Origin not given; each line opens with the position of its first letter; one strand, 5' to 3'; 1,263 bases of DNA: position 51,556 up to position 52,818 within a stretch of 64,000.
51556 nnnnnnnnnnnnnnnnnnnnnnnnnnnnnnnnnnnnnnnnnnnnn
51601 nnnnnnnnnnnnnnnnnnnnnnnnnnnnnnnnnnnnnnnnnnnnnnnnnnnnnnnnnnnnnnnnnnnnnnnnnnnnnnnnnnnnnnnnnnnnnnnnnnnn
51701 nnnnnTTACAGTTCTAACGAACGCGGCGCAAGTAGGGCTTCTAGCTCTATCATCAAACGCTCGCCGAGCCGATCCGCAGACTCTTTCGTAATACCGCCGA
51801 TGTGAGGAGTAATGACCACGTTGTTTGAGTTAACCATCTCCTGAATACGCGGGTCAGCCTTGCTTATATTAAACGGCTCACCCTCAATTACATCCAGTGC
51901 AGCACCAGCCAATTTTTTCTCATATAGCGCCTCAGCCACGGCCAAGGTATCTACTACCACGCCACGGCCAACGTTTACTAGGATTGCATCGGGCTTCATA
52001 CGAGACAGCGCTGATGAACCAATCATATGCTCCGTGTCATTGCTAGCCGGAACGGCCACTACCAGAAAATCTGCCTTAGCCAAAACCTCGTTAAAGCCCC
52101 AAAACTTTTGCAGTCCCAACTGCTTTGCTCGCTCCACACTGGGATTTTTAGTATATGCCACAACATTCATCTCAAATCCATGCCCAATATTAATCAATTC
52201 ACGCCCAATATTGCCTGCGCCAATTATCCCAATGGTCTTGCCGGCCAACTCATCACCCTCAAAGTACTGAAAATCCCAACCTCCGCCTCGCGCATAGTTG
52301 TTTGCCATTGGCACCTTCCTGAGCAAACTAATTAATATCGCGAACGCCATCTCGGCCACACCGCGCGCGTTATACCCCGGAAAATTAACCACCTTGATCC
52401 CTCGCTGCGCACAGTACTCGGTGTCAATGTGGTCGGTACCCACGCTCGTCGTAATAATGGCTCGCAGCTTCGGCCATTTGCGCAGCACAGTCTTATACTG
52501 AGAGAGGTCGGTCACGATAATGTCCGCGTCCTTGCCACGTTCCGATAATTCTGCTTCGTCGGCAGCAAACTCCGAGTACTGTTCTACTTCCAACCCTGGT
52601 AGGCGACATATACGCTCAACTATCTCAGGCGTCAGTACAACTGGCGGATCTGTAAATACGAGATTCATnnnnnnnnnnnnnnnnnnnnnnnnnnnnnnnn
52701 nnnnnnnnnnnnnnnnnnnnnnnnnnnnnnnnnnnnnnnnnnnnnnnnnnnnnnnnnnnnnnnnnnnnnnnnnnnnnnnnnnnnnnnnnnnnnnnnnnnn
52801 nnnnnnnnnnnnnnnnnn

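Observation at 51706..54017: One-component regulator built from a wHTH fused to a degenerate D-2-hydroxyacid dehydrogenase fold, next to its catalytic paralog and a 28-bp palindrome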

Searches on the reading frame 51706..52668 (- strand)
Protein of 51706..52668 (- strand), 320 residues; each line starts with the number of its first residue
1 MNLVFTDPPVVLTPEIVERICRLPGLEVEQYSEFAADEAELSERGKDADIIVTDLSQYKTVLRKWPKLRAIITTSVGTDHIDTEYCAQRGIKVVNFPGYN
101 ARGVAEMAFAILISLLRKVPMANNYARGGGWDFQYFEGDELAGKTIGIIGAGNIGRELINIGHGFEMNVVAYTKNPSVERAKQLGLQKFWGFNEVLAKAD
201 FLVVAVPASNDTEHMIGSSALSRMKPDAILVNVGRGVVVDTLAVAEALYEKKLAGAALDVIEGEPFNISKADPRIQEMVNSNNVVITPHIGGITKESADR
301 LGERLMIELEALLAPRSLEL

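Call 3: search_protein_families(library=pfam, proteins=[window:51706-52668:-], max_evalue=1)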
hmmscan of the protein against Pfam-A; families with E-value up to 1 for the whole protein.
window:51706-52668:- (320 aa): 14 families
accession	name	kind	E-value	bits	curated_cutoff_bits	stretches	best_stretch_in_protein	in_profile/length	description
PF02826.25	2-Hacid_dh_C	-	6.2e-52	176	25.1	1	110-291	2-178/178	D-isomer specific 2-hydroxyacid dehydrogenase, NAD binding domain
PF00389.36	2-Hacid_dh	-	8.2e-22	77.8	24.6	1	14-313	9-124/134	D-isomer specific 2-hydroxyacid dehydrogenase, catalytic domain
PF03446.21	NAD_binding_2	-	7.4e-08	33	21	1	145-253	1-112/161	NAD binding domain of 6-phosphogluconate dehydrogenase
PF03807.23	F420_oxidored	-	2.2e-05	25.4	21.6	1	145-210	1-71/94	NADP oxidoreductase coenzyme F420-dependent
PF01408.29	GFO_IDH_MocA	-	0.00027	22.1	24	1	145-216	2-80/120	Oxidoreductase family, NAD-binding Rossmann fold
PF07991.19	KARI_N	-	0.0017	18.4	20.6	1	141-212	2-74/165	Acetohydroxy acid isomeroreductase, NADPH-binding domain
PF01262.27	AlaDh_PNT_C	-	0.004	17.1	23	1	146-233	31-128/214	Alanine dehydrogenase/PNT, C-terminal domain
PF00670.27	AdoHcyase_NAD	-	0.0063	17.1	27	1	141-235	21-111/162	S-adenosyl-L-homocysteine hydrolase, NAD binding domain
PF22660.2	RS_preATP-grasp-like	-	0.0075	17.1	27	1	144-185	2-42/98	Ribonucleotide synthetase preATP-grasp domain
PF01488.26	Shikimate_DH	-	0.01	16.4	24.3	1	139-210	8-87/138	Shikimate / quinate 5-dehydrogenase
PF10727.15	Rossmann-like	-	0.021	15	23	1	145-237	16-111/131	Rossmann-like domain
PF01210.29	NAD_Gly3P_dh_N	-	0.068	13.6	23.1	1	192-263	63-133/158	NAD-dependent glycerol-3-phosphate dehydrogenase N-terminus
PF00696.33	AA_kinase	-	0.08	13.1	24.9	1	148-297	39-146/234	Amino acid kinase family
PF10686.14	YAcAr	-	0.12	12.7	28.2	1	46-97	12-60/66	YspA, cpYpsA-related SLOG family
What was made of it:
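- Checked: Gene B scores 176 bits on 2-Hacid_dh_C (call 3).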

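Call 4: search_protein_families(library=ncbifam, proteins=[window:51706-52668:-], max_evalue=1)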
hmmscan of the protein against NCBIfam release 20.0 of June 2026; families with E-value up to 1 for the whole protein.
window:51706-52668:- (320 aa): 35 families (the best 25 are shown)
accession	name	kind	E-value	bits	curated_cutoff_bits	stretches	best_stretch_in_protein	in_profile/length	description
TIGR01327.1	PGDH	equivalog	1.3e-66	225.4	454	1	20-305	15-293/525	phosphoglycerate dehydrogenase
NF009714.1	PRK13243.1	equivalog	6.4e-60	203.2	455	1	25-304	22-304/332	glyoxylate reductase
NF008759.0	PRK11790.1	equivalog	2.3e-57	194.5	404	1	31-305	38-309/410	phosphoglycerate dehydrogenase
NF006263.0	PRK08410.1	equivalog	7.8e-49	166.7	389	1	36-310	31-304/311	D-2-hydroxyacid dehydrogenase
NF005069.0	PRK06487.1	equivalog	7.4e-46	156.7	448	1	34-314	34-312/320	2-hydroxyacid dehydrogenase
NF005387.0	PRK06932.1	equivalog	4.2e-44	150.8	492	1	31-307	27-304/314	2-hydroxyacid dehydrogenase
NF011938.0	PRK15409.1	equivalog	5e-42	144.1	492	1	55-297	54-293/324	glyoxylate/hydroxypyruvate reductase GhrB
NF000492.1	vanH_gen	exception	2.2e-40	138.7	540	1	68-291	67-289/312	D-lactate dehydrogenase VanH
NF001309.0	PRK00257.1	equivalog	1.2e-37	129.8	434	1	46-296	36-261/379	4-phosphoerythronate dehydrogenase PdxB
NF005750.0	PRK07574.1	equivalog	2.2e-37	129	329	1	36-303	79-347/386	NAD-dependent formate dehydrogenase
NF041369.1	Dhydh_Halo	equivalog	3.2e-37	128.4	400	1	70-303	58-285/305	D-2-hydroxyacid dehydrogenase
NF000128.1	vanH-Sc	exception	1.8e-32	112.8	650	1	70-276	89-286/337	D-lactate dehydrogenase VanH-Sc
NF006374.0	PRK08605.1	subfamily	1.4e-31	109.8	356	1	68-301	70-310/332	D-lactate dehydrogenase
NF000371.1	vanH_Agroup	exception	1.7e-31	109.6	700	1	67-294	71-297/322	VanH-A/VanH-Pt family D-lactate dehydrogenase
NF000004.1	vanH-D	exception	2.5e-30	105.7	550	1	55-289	60-293/323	D-lactate dehydrogenase VanH-D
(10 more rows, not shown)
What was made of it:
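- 51706..52668 (-): Gene B: 320-aa canonical D-2-hydroxyacid dehydrogenase with GAGNIG, Arg235, Glu264 and His289. The beta-B end is Thr-Lys rather than Asp. NCBIfam PGDH and glyoxylate reductase hits are below their equivalog cutoffs (calls 3, 4).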

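Call 63: search_solved_structures(query=window:51706-52668:-, max_evalue=1e-30, show_alignments=1)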
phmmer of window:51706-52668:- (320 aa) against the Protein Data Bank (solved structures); distinct sequences matched with E-value up to 1e-30: 46.
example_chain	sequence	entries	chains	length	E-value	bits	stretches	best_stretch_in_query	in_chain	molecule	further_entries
1wwk_A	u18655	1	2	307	3.3e-52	180.8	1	20-305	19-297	phosphoglycerate dehydrogenase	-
5aov_A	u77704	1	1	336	3.8e-51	177.3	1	26-306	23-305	GLYOXYLATE REDUCTASE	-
2dbq_A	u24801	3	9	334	8e-47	163.1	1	8-303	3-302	Glyoxylate reductase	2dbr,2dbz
6bii_A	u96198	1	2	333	2.2e-46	161.6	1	26-304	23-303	Glyoxylate reductase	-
2p9c_A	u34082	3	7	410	7.9e-43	150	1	27-304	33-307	D-3-phosphoglycerate dehydrogenase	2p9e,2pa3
2p9g_A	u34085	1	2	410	8e-43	150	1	27-304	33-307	D-3-phosphoglycerate dehydrogenase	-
1psd_A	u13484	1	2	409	9.3e-42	146.5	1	27-304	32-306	D-3-PHOSPHOGLYCERATE DEHYDROGENASE (PHOSPHOGLYCERATE DEHYDROGENASE)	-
1yba_A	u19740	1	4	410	9.3e-42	146.5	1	27-304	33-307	D-3-phosphoglycerate dehydrogenase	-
1sc6_A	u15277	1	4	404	3.4e-41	144.6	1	27-304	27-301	D-3-phosphoglycerate dehydrogenase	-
3ddn_A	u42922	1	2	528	3.7e-41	144.5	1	55-307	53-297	D-3-phosphoglycerate dehydrogenase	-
1ygy_A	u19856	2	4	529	4e-41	144.4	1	55-306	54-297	D-3-phosphoglycerate dehydrogenase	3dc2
6plf_A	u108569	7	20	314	1.9e-38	135.6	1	20-317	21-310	D-3-phosphoglycerate dehydrogenase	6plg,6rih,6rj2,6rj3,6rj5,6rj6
6cwa_A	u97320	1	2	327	2.2e-38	135.4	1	20-317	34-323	D-3-phosphoglycerate dehydrogenase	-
7cvp_A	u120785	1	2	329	2.2e-38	135.4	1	20-317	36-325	D-3-phosphoglycerate dehydrogenase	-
2g76_A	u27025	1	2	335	2.4e-38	135.3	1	20-317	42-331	D-3-phosphoglycerate dehydrogenase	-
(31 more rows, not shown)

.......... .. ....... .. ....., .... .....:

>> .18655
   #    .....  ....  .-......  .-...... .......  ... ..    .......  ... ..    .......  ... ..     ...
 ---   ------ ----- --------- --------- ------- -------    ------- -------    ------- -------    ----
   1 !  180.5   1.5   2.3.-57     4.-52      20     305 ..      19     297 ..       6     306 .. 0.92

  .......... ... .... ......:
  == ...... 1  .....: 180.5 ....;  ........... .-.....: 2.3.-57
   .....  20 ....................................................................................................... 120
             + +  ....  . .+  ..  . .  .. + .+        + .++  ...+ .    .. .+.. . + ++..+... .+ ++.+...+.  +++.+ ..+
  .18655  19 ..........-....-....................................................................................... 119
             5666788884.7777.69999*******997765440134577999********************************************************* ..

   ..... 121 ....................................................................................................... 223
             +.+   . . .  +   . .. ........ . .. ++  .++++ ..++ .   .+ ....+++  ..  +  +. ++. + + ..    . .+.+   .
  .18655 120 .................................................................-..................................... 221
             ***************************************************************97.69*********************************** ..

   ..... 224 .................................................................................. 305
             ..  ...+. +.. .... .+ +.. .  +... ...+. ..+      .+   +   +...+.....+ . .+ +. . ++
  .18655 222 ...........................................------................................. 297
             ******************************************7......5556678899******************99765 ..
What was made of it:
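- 51706..52668 (-): Best PDB match is 1wwk, E 3e-52 (call 63).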
